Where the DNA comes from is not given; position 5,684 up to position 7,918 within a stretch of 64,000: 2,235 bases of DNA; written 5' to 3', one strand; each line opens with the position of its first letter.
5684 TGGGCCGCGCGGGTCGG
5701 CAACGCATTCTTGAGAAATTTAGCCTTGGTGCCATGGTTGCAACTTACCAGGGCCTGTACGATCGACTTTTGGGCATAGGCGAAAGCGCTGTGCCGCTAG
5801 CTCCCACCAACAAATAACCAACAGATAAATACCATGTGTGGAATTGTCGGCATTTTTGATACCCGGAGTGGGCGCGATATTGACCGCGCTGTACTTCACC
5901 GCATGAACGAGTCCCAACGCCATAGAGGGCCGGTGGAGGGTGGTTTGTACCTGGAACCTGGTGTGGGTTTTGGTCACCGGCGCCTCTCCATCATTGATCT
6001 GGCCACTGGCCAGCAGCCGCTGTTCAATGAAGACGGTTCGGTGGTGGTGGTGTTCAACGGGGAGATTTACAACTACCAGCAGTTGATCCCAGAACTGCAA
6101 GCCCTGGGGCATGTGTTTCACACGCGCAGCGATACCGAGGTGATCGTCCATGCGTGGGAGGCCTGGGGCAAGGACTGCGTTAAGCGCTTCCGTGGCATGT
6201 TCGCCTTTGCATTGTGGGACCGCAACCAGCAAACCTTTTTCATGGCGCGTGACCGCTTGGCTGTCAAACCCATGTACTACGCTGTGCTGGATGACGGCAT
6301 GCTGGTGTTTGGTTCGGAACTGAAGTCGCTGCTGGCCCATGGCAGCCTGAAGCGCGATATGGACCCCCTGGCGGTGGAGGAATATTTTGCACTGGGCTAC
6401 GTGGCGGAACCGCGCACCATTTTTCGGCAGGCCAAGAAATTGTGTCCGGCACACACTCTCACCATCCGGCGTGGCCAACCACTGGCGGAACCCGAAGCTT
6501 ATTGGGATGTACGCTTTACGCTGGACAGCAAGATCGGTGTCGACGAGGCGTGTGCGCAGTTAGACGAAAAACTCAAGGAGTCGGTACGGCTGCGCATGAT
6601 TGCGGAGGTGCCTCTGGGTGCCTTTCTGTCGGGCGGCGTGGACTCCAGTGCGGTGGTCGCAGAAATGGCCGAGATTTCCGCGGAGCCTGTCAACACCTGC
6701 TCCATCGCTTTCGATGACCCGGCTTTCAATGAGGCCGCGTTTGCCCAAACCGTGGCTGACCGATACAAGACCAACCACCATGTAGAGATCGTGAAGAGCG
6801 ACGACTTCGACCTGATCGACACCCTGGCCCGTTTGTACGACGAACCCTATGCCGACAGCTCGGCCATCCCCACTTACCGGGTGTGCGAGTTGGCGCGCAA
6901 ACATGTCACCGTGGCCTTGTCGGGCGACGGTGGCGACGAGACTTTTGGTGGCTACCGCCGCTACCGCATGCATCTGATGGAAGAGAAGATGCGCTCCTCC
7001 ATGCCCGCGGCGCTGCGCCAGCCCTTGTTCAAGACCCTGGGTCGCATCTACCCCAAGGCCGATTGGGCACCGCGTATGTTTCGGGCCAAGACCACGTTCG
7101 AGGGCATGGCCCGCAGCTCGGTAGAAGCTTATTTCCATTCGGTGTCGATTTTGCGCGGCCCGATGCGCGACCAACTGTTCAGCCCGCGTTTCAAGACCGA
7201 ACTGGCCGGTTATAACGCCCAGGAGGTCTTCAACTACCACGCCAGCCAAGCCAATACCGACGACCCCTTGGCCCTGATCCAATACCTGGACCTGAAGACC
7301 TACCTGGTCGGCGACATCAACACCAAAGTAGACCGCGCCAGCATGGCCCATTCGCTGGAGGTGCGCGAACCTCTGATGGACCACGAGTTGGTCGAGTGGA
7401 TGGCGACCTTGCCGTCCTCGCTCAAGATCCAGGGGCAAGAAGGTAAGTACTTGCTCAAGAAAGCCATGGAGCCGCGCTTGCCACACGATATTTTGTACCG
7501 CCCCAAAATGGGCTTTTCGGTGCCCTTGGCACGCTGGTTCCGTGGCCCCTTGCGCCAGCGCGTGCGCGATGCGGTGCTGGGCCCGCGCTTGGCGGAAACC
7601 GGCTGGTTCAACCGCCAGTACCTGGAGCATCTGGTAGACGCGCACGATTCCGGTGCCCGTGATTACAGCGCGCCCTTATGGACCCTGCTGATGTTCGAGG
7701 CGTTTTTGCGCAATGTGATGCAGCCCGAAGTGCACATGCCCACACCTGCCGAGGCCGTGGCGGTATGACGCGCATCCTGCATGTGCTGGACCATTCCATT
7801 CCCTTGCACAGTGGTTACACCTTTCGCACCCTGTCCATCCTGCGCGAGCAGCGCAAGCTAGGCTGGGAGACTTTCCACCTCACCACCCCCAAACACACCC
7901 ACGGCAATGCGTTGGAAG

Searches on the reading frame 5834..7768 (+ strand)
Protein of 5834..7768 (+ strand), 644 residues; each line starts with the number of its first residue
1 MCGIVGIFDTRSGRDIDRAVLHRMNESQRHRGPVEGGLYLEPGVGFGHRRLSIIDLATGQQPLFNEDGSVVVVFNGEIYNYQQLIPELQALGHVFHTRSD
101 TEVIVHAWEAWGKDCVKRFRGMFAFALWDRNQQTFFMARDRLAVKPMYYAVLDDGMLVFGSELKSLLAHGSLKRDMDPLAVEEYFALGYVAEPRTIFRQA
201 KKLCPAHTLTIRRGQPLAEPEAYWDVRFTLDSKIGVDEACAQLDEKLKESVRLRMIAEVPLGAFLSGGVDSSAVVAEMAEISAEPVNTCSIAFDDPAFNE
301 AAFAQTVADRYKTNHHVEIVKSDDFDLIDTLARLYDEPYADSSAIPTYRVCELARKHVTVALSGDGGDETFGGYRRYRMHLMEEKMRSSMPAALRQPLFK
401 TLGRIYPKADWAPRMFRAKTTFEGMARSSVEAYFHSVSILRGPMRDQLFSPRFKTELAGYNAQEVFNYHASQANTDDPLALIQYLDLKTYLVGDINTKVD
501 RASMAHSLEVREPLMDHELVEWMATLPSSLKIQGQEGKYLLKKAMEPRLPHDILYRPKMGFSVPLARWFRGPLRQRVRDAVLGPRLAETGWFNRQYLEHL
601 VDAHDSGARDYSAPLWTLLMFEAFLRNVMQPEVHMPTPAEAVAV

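Call 85: search_protein_families(library=pfam, proteins=[window:5834-7768:+], max_evalue=0.001)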
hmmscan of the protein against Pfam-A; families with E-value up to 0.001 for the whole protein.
window:5834-7768:+ (644 aa): 4 families
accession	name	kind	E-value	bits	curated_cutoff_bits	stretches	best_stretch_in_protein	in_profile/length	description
PF00733.27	Asn_synthase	-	3.1e-107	359.8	21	1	243-626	2-354/354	Asparagine synthase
PF13537.11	GATase_7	-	3.8e-49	166.2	25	1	48-168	1-123/123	Glutamine amidotransferase domain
PF13522.11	GATase_6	-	4.1e-43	146.9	27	1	37-162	5-130/130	Glutamine amidotransferase domain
PF12481.13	DUF3700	-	3.5e-06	27.1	27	1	114-164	124-174/228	Aluminium induced protein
